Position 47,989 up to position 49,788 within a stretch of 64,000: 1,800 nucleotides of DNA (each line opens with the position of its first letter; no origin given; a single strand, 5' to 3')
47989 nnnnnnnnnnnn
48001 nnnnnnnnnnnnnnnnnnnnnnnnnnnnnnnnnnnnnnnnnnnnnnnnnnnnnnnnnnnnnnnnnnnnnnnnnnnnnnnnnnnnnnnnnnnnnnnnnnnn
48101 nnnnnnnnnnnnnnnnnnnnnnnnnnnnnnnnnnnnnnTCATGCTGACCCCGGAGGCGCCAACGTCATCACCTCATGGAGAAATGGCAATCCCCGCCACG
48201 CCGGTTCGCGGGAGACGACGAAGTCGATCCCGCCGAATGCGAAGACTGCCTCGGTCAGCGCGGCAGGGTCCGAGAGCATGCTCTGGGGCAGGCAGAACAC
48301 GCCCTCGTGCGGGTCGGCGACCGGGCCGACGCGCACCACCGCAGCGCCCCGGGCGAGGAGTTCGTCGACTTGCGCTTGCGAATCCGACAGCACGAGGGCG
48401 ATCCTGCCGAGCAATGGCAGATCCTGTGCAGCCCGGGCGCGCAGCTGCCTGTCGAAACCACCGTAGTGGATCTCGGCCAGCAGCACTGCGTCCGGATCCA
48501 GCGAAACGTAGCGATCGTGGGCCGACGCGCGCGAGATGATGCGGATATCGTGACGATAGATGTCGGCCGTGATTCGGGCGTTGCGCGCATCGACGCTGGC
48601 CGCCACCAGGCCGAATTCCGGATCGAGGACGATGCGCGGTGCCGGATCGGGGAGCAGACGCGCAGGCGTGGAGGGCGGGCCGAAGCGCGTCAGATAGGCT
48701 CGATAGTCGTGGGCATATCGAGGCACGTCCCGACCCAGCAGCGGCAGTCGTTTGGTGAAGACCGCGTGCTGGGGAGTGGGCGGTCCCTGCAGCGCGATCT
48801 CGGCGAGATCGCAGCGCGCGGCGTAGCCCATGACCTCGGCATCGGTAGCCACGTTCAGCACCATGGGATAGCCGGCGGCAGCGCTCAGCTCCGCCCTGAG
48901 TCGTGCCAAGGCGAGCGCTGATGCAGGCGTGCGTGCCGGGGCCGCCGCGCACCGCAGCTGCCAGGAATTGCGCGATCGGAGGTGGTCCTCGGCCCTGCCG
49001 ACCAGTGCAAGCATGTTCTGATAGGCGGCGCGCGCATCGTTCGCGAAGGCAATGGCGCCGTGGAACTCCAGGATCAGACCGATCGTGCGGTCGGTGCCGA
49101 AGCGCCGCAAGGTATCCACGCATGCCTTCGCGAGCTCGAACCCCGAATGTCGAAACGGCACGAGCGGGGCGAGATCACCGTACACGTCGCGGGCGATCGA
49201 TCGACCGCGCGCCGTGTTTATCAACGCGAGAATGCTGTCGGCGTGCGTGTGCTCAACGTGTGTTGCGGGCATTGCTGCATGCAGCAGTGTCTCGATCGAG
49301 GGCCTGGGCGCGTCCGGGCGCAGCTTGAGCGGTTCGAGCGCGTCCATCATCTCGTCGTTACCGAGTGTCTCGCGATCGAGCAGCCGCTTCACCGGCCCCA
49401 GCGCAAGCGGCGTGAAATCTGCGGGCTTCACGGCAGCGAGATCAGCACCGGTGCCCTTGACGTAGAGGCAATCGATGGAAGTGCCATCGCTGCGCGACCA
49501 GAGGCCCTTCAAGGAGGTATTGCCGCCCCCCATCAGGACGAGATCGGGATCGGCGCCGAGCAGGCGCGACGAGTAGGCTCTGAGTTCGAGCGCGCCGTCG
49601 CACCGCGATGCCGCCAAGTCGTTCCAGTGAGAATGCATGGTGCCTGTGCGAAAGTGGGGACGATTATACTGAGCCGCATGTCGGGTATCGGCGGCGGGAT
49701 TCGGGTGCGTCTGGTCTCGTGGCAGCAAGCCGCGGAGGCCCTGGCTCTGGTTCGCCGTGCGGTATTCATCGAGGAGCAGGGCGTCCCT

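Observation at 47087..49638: mtnA translationally coupled to a 499-aa class II aldolase with a decayed SDR domain: possible DHAP-shunt / 5-deoxyribose-type salvage pair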

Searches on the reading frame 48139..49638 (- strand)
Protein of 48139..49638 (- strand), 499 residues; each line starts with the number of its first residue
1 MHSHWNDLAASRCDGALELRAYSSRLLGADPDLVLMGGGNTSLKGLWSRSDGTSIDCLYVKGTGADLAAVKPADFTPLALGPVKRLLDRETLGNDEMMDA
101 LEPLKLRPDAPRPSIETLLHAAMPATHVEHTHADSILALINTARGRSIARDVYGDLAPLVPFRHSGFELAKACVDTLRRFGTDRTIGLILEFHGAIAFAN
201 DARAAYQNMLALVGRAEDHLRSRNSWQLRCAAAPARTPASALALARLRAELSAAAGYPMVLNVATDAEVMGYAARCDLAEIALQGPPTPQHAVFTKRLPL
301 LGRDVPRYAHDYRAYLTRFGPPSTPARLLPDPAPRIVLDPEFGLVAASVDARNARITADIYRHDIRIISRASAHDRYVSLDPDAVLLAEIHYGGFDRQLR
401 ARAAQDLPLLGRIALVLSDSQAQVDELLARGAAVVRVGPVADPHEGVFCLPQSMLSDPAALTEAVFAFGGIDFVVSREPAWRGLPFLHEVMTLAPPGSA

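Call 6: search_protein_families(library=pfam, proteins=[window:48139-49638:-], max_evalue=0.1)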
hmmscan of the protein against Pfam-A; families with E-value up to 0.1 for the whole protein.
window:48139-49638:- (499 aa): 2 families
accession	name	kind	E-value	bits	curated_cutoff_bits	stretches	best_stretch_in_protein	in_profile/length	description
PF00596.27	Aldolase_II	-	1.2e-13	51.8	22.2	1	24-217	7-180/183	Class II Aldolase and Adducin N-terminal domain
PF08843.17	AbiEii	-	0.006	17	22.5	1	112-219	117-229/238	Nucleotidyl transferase AbiEii toxin, Type IV TA system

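Call 7: search_protein_families(library=ncbifam, proteins=[window:48139-49638:-], max_evalue=0.1)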
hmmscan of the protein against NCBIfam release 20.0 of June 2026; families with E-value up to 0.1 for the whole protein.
window:48139-49638:- (499 aa): 11 families
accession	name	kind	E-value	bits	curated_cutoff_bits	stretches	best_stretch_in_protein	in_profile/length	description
NF006196.0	PRK08324.2-4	equivalog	1.3e-116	390.6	831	1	1-476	1-486/657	bifunctional aldolase/short-chain dehydrogenase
NF006195.0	PRK08324.2-3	equivalog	9e-86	288.5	931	1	2-435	11-453/678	bifunctional aldolase/short-chain dehydrogenase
NF006194.0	PRK08324.2-2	equivalog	1.7e-74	251.7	686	1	9-435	16-467/703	bifunctional aldolase/short-chain dehydrogenase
NF006192.0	PRK08324.1-6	equivalog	1.6e-73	248.3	639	1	7-476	16-516/685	bifunctional aldolase/short-chain dehydrogenase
NF006190.0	PRK08324.1-4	equivalog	3e-73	247.1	1014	1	2-434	3-454/689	bifunctional aldolase/short-chain dehydrogenase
NF006197.0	PRK08324.2-5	equivalog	7.2e-63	212.9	627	1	1-475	1-481/583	bifunctional aldolase/short-chain dehydrogenase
TIGR02632.1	RhaD_aldol-ADH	equivalog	2.7e-57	194.6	567.75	1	22-435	6-442/676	bifunctional rhamnulose-1-phosphate aldolase/short-chain dehydrogenase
NF006189.0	PRK08324.1-3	equivalog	1.3e-53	182.5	634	1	2-437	11-468/701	bifunctional rhamnulose-1-phosphate aldolase/short-chain dehydrogenase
NF006193.0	PRK08324.2-1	subfamily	1.5e-49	168.8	1213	2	112-417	140-462/705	bifunctional aldolase/short-chain dehydrogenase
NF006188.0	PRK08324.1-1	equivalog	4.4e-42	144.2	1152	1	23-435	13-448/679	bifunctional aldolase/short-chain dehydrogenase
NF006191.0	PRK08324.1-5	equivalog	4e-37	127.9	1240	1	8-435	19-472/706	bifunctional aldolase/short-chain dehydrogenase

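Call 10: find_homologous_proteins(query=window:48139-49638:-)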
Query window:48139-49638:- (499 aa): 1779 proteins with E <= 0.001 among 8000 candidates; the best 120 are listed.
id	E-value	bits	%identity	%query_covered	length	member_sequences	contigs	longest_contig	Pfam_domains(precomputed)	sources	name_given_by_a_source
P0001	2.3e-231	787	73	99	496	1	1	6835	PF00596.28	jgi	-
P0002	2.0e-196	672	64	99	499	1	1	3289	PF00596.28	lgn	-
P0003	2.1e-194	665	64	99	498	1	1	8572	PF00596.28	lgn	-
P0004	8.9e-193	660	63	99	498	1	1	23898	PF00596.28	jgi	-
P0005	1.1e-192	659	64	99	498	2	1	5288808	PF00596.28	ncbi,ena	-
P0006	4.6e-189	647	62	99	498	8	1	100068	PF00596.28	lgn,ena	-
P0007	8.1e-188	643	62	99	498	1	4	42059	PF00596.28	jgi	jgi:rhamnose utilization protein RhaD (predicted bifunctional aldolase and dehydrogenase)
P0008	9.1e-188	643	63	96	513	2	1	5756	PF00596.28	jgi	jgi:rhamnose utilization protein RhaD (predicted bifunctional aldolase and dehydrogenase)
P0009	1.4e-186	639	61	99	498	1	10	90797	PF00596.28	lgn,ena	-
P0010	4.7e-186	638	61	99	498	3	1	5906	PF00596.28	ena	-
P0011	1.3e-185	636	62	99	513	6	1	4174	PF00596.28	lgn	-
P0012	6.0e-183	627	61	99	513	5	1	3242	PF00596.28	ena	-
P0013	1.9e-164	566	63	84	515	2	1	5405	PF00596.28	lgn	-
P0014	1.6e-163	563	63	85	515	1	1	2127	PF00596.28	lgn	-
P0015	3.6e-163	562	58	96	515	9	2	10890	PF00596.28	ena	-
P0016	6.0e-161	555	62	84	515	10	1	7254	PF00596.28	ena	-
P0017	1.2e-160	554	63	84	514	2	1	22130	PF00596.28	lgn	-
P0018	1.1e-158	547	57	96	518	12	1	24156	PF00596.28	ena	-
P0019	5.7e-158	545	60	81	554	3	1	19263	PF00596.28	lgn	-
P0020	2.9e-153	529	57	94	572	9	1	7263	PF00596.28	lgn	-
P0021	5.4e-143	496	59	81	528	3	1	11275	PF00596.28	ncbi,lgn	ncbi:MAG: class II aldolase/adducin family protein [Betaproteobacteria bacterium]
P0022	8.9e-140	485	52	99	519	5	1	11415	PF00596.28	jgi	jgi:rhamnose utilization protein RhaD (predicted bifunctional aldolase and dehydrogenase)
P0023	1.6e-138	481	51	99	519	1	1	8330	PF00596.28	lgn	-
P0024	9.4e-136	472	51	96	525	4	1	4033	PF00596.28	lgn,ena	-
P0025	3.5e-135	470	50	96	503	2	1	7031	PF00596.28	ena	-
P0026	1.6e-134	468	52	95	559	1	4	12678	PF00596.28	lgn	-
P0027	2.0e-134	467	51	97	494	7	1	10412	PF00596.28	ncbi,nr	ncbi:MAG TPA: class II aldolase/adducin family protein [Burkholderiales bacterium]|nr:class II aldol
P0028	4.8e-134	466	55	87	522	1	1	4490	PF00596.28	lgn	-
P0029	5.0e-134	466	52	95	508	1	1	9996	PF00596.28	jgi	jgi:rhamnose utilization protein RhaD (predicted bifunctional aldolase and dehydrogenase)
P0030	8.0e-134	465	58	83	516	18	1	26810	PF00596.28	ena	-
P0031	1.3e-133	465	50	99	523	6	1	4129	PF00596.28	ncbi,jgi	jgi:rhamnose utilization protein RhaD (predicted bifunctional aldolase and dehydrogenase)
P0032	1.6e-133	464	50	100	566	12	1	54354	PF00596.28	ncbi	-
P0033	2.3e-133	464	56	82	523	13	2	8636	PF00596.28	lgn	-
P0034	3.4e-133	463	50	96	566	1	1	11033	PF00596.28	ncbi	ncbi:MAG: class II aldolase/adducin family protein [Betaproteobacteria bacterium]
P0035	4.2e-133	463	50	100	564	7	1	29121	PF00596.28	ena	-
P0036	5.4e-133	463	51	95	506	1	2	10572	PF00596.28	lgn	-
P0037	9.8e-133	462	51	96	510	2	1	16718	PF00596.28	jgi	jgi:rhamnose utilization protein RhaD (predicted bifunctional aldolase and dehydrogenase)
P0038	2.2e-132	461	49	100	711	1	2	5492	PF00596.28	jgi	jgi:rhamnose utilization protein RhaD (predicted bifunctional aldolase and dehydrogenase)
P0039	2.4e-132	460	56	84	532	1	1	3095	PF00596.28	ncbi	-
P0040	4.7e-132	459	50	99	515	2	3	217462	PF00596.28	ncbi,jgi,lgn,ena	-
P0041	1.1e-131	458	51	96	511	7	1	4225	PF00596.28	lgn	-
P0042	1.1e-131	458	55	83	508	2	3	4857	PF00596.28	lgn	-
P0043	2.3e-131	457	52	95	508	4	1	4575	PF00596.28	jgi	jgi:rhamnose utilization protein RhaD (predicted bifunctional aldolase and dehydrogenase)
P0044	7.9e-131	455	48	100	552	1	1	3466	PF00596.28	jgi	jgi:rhamnose utilization protein RhaD (predicted bifunctional aldolase and dehydrogenase)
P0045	1.2e-130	455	54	92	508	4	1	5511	PF00596.28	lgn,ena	-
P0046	2.4e-130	454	54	87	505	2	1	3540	PF00596.28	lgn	-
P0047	3.2e-130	453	52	91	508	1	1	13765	PF00596.28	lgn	-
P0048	3.6e-130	453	51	99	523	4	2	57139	PF00596.28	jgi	jgi:rhamnose utilization protein RhaD (predicted bifunctional aldolase and dehydrogenase)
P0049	3.6e-130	453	50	96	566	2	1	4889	PF00596.28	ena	-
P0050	3.9e-130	453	62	69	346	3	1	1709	PF00596.28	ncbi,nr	ncbi:MAG: class II aldolase/adducin family protein, partial [Burkholderiales bacterium]|nr:class II 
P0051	6.1e-130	452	55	83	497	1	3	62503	PF00596.28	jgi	jgi:rhamnose utilization protein RhaD (predicted bifunctional aldolase and dehydrogenase)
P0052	6.3e-130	452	51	97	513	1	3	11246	PF00596.28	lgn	-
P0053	1.1e-129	452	49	100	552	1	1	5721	PF00596.28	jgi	jgi:rhamnose utilization protein RhaD (predicted bifunctional aldolase and dehydrogenase)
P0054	3.8e-129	450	52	98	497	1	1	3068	PF00596.28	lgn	-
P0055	4.4e-129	450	51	96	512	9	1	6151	PF00596.28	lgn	-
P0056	1.2e-128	448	48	99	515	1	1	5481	PF00596.28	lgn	-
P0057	1.4e-128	448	48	100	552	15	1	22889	PF00596.28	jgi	jgi:rhamnose utilization protein RhaD (predicted bifunctional aldolase and dehydrogenase)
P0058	1.6e-128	448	50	99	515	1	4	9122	PF00596.28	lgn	-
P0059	3.9e-128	447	50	96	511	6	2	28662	PF00596.28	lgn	-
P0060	4.2e-128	446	50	95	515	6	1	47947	PF00596.28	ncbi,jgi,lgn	-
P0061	4.4e-128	446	51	96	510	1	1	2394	PF00596.28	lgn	-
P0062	5.3e-128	446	50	99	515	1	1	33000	PF00596.28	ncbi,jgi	jgi:rhamnose utilization protein RhaD (predicted bifunctional aldolase and dehydrogenase)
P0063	6.0e-128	446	55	83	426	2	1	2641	PF00596.28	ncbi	ncbi:MAG TPA: class II aldolase/adducin family protein, partial [Burkholderiales bacterium]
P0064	8.3e-128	445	53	81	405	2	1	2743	PF00596.28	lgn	-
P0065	1.4e-127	445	52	87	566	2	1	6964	PF00596.28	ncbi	-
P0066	1.5e-127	445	49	100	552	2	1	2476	PF00596.28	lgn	-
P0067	1.5e-127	445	48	100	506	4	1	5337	PF00596.28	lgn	-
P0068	2.1e-127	444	52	87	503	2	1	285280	PF00596.28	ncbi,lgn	ncbi:MAG: class II aldolase/adducin family protein [Pseudomonadota bacterium]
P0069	2.4e-127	444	52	95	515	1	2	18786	PF00596.28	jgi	jgi:rhamnose utilization protein RhaD (predicted bifunctional aldolase and dehydrogenase)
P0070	5.1e-127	443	46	100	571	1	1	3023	PF00596.28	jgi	-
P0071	7.9e-127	442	51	96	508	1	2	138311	PF00596.28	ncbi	-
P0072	2.4e-126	441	48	99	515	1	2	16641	PF00596.28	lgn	-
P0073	2.4e-126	441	49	97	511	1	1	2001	PF00596.28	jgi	jgi:rhamnose utilization protein RhaD (predicted bifunctional aldolase and dehydrogenase)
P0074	2.6e-126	441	49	100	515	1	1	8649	PF00596.28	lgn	-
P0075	2.6e-126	440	48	100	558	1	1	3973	PF00596.28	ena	-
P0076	2.7e-126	440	49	95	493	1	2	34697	PF00596.28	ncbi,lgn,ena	-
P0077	2.9e-126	440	49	100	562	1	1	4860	PF00596.28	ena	-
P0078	3.2e-126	440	48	100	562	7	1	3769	PF00596.28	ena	-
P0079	5.2e-126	440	49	95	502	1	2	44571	PF00596.28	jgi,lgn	jgi:rhamnose utilization protein RhaD (predicted bifunctional aldolase and dehydrogenase)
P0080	6.7e-126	439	55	82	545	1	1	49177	PF00596.28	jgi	-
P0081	7.3e-126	439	49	99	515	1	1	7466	PF00596.28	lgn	-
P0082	8.2e-126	439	51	94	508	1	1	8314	PF00596.28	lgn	-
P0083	2.2e-125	437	50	96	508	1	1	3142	PF00596.28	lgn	-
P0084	2.7e-125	437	50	95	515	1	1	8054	PF00596.28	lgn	-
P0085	3.1e-125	437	50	96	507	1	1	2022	PF00596.28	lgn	-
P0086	3.2e-125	437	49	100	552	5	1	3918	PF00596.28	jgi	-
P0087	3.4e-125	437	50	96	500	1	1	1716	PF00596.28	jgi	jgi:rhamnose utilization protein RhaD (predicted bifunctional aldolase and dehydrogenase)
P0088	3.6e-125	437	50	96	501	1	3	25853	PF00596.28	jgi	jgi:rhamnose utilization protein RhaD (predicted bifunctional aldolase and dehydrogenase)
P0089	7.8e-125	436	51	95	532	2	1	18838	PF00596.28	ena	-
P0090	3.7e-124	433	50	95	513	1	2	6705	PF00596.28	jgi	jgi:rhamnose utilization protein RhaD (predicted bifunctional aldolase and dehydrogenase)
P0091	6.0e-124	433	50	95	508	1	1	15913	PF00596.28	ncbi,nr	ncbi:MAG: class II aldolase/adducin family protein [Betaproteobacteria bacterium]|nr:class II aldola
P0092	7.0e-124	432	49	95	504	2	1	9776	PF00596.28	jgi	jgi:rhamnose utilization protein RhaD (predicted bifunctional aldolase and dehydrogenase)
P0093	8.5e-124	432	45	100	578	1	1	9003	PF00596.28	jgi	jgi:rhamnose utilization protein RhaD (predicted bifunctional aldolase and dehydrogenase)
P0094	1.6e-123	431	48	97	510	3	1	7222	PF00596.28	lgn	-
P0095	1.6e-123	431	48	95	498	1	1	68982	PF00596.28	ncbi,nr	ncbi:MAG: class II aldolase/adducin family protein [Sulfuricella sp.]|nr:class II aldolase/adducin f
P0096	2.2e-123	431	50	93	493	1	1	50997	PF00596.28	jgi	jgi:rhamnose utilization protein RhaD (predicted bifunctional aldolase and dehydrogenase)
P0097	1.1e-122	429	47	97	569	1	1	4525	PF00596.28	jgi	-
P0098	2.2e-122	428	52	83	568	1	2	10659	PF00596.28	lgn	-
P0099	6.4e-122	426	51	92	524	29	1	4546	PF00596.28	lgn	-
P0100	8.8e-122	426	49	97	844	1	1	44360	PF00596.28,PF01008.24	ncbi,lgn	ncbi:MAG: S-methyl-5-thioribose-1-phosphate isomerase [Burkholderiales bacterium]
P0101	9.6e-122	425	49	94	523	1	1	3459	PF00596.28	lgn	-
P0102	1.7e-121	425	47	96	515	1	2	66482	PF00596.28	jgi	jgi:rhamnose utilization protein RhaD (predicted bifunctional aldolase and dehydrogenase)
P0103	2.1e-121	424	49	95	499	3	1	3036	PF00596.28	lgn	-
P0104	2.2e-121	424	48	95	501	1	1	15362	PF00596.28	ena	-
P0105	2.5e-121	424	51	93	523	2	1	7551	PF00596.28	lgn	-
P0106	3.3e-121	424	50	97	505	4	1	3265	PF00596.28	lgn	-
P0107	4.3e-121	423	49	95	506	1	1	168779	PF00596.28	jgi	jgi:rhamnose utilization protein RhaD (predicted bifunctional aldolase and dehydrogenase)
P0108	5.7e-121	423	47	96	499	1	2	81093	PF00596.28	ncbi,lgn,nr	ncbi:MAG: class II aldolase/adducin family protein [Gammaproteobacteria bacterium]|nr:class II aldol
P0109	6.5e-121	423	48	100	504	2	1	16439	PF00596.28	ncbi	-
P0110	1.0e-120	422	47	95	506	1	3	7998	PF00596.28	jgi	jgi:rhamnose utilization protein RhaD (predicted bifunctional aldolase and dehydrogenase)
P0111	1.2e-120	422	51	95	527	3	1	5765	PF00596.28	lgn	-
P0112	2.4e-120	421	49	97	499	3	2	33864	PF00596.28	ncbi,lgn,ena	-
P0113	4.0e-120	420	47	96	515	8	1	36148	PF00596.28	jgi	jgi:rhamnose utilization protein RhaD (predicted bifunctional aldolase and dehydrogenase)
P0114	2.6e-119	417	47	100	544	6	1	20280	PF00596.28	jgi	jgi:rhamnose utilization protein RhaD (predicted bifunctional aldolase and dehydrogenase)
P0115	3.8e-119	417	47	96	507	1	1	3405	PF00596.28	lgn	-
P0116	4.1e-119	417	47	97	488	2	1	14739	PF00596.28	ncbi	-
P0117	5.0e-119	416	47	96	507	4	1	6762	PF00596.28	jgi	jgi:rhamnose utilization protein RhaD (predicted bifunctional aldolase and dehydrogenase)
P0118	1.1e-118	415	48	95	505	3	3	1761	PF00596.28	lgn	-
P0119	1.1e-118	415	54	79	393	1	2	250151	PF00596.28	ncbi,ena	-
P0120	1.3e-118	415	45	100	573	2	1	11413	PF00596.28,PF00106.32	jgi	jgi:rhamnose utilization protein RhaD (predicted bifunctional aldolase and dehydrogenase)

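Call 16: find_related_loci(query=A1, collection=genome_contigs, flank=10000)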
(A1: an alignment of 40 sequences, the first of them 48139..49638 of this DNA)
Query A1 (499 aa) in genome_contigs; peptide patterns used: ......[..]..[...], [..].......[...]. (x = any residue, [..] = any of these).
600 stretches matched a pattern (row limit reached: there are more); 599 encode a relative of the query (tblastn E <= 1e-3); the best 80 are kept; 80 distinct loci.
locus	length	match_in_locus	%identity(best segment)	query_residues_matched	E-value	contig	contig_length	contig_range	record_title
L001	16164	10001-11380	49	1-482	2e-129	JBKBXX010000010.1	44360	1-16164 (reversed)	MAG: Burkholderiales bacterium isolate 21H_026.bin.9 NODE_916_length_44360_cov_3.130451, whole genome shotgun sequence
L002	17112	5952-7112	53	1-395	1e-111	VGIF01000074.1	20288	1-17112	MAG: Betaproteobacteria bacterium isolate K_Offshore_80m_m2_113 K_Offshore_80m_m2_113_Ga0194132_10005556, whole genome s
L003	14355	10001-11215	52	17-422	2e-111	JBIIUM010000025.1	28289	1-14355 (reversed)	MAG: Burkholderiales bacterium isolate ME2004-09-02_3300034061_group2_bin106 Rohwer_bin2335_scaffold_977_c1, whole genom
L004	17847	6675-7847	50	1-395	1e-110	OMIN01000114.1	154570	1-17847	Betaproteobacteria bacterium isolate AM_0616 genome assembly, contig: AM_0616_114, whole genome shotgun sequence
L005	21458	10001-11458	40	1-475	2e-105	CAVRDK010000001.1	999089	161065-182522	MAG: uncultured beta proteobacterium isolate MFD01231.bin.1.102 genome assembly, contig: contig_14791, whole genome shot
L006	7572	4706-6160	40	1-475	1e-104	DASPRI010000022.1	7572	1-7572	MAG TPA_asm: Burkholderiales bacterium isolate SMAG_U12221 k141_168701, whole genome shotgun sequence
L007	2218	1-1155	49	95-475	4e-110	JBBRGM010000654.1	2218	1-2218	MAG: Burkholderiales bacterium isolate Co_metawrap_2624 Cmw_2624_k141_9444004_length_2218_cov_4.9345, whole genome shotg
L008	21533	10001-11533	37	1-493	4e-104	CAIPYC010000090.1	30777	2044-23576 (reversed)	MAG: uncultured cyanobacterium isolate Ki2-D3_bin-0622 genome assembly, contig: bin-0622:090/205, whole genome shotgun s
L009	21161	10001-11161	51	1-395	1e-117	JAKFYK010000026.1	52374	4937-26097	MAG: Betaproteobacteria bacterium isolate ND5_Bin_58 ND5_0000474, whole genome shotgun sequence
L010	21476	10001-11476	39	1-475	8e-104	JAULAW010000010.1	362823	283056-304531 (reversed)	MAG: Gallionellaceae bacterium isolate MAG.26 contig_239, whole genome shotgun sequence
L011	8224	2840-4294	38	1-475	2e-102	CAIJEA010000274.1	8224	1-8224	MAG: uncultured cyanobacterium isolate I3-5_bin-680 genome assembly, contig: bin-680:274/754, whole genome shotgun seque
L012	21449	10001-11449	39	1-475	3e-100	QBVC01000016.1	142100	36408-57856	MAG: gamma proteobacterium symbiont of Ctena orbiculata isolate LUC_16_021_0_D _11, whole genome shotgun sequence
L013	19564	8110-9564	38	1-475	2e-100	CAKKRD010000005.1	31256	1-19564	Nitrosomonadaceae bacterium isolate Hainich-H51-bin263-1 genome assembly, contig: H51-bin263_1_Hain_H51_02um_R2_393_leng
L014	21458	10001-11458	37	1-475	1e-99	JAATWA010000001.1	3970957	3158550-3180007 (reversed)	Pseudanabaena biceps strain O153 scaffold1_size3970958, whole genome shotgun sequence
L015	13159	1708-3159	38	1-475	2e-98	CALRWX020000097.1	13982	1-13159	MAG: Pseudanabaena sp. UWO311 isolate JJ-LAS36-244-3-mx-bin629 genome assembly, contig: JJ-LAS36-244-C377, whole genome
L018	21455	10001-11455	39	1-475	1e-98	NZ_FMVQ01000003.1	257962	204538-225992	Nitrosospira sp. Nl5, whole genome shotgun sequence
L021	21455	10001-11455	39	1-475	4e-97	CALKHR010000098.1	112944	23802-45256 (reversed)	MAG TPA_asm: uncultured Roseiflexaceae bacterium isolate SRR5251193_bin.39_CONCOCT_v1.1_MAG genome assembly, contig: ERZ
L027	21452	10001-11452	39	1-475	2e-96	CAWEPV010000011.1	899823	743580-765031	MAG: uncultured beta proteobacterium isolate MFD02923.bin.1.139 genome assembly, contig: contig_4408, whole genome shotg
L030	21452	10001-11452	39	1-475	2e-95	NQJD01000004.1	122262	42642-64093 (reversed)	MAG: Candidatus Electronema aureum isolate GS Contig104, whole genome shotgun sequence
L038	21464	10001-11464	38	1-475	4e-94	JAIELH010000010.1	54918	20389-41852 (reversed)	MAG: Gallionellaceae bacterium isolate co.spades.CONCOCT.1kb_039 c_000000000118, whole genome shotgun sequence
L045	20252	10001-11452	39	1-475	4e-93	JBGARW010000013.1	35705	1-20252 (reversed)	MAG: Gallionella sp. isolate MAG_AAO_AS.30 AAOAS-30_scaffold_1709, whole genome shotgun sequence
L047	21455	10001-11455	39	1-475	2e-92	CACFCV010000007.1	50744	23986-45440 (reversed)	Actinobacteria bacterium isolate AG-410-B14 genome assembly, contig: AG-410-B14_NODE_7, whole genome shotgun sequence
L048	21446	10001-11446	39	1-475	3e-92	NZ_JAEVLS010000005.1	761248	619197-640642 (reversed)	Steroidobacter gossypii strain S1-65 Scaffold5_1, whole genome shotgun sequence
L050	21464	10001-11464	38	1-476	1e-91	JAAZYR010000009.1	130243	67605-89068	MAG: Acidimicrobiales bacterium isolate bin66s NODE_9_length_130243_cov_6.766820, whole genome shotgun sequence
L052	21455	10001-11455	37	1-475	7e-91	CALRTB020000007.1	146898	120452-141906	MAG: Sphingobacterium thalpophilum isolate JJ-K1D3-5-5-mx-bin566 genome assembly, contig: JJ-SE1623-30-C7, whole genome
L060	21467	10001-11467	38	1-475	2e-90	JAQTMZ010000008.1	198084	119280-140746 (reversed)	MAG: Gallionella sp. isolate STA_52 NODE_142_length_198084_cov_122.687336_Sandtown_A, whole genome shotgun sequence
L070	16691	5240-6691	39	1-476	1e-88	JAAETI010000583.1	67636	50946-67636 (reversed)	MAG: bacterium isolate Vin_3 VinG_CONTIG1891308, whole genome shotgun sequence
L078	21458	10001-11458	37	1-475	5e-87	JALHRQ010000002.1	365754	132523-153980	MAG: Burkholderiales bacterium isolate maxbin.188 c_000000000134, whole genome shotgun sequence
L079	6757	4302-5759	36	1-476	1e-86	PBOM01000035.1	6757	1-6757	MAG: Actinomycetota bacterium isolate RS391 7999, whole genome shotgun sequence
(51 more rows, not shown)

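Call 34: find_encoding_contigs(protein=window:48139-49638:-, flank=10000, max_places=3)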
Protein window:48139-49638:- (499 aa): no gene with exactly this product is on record in the collection.
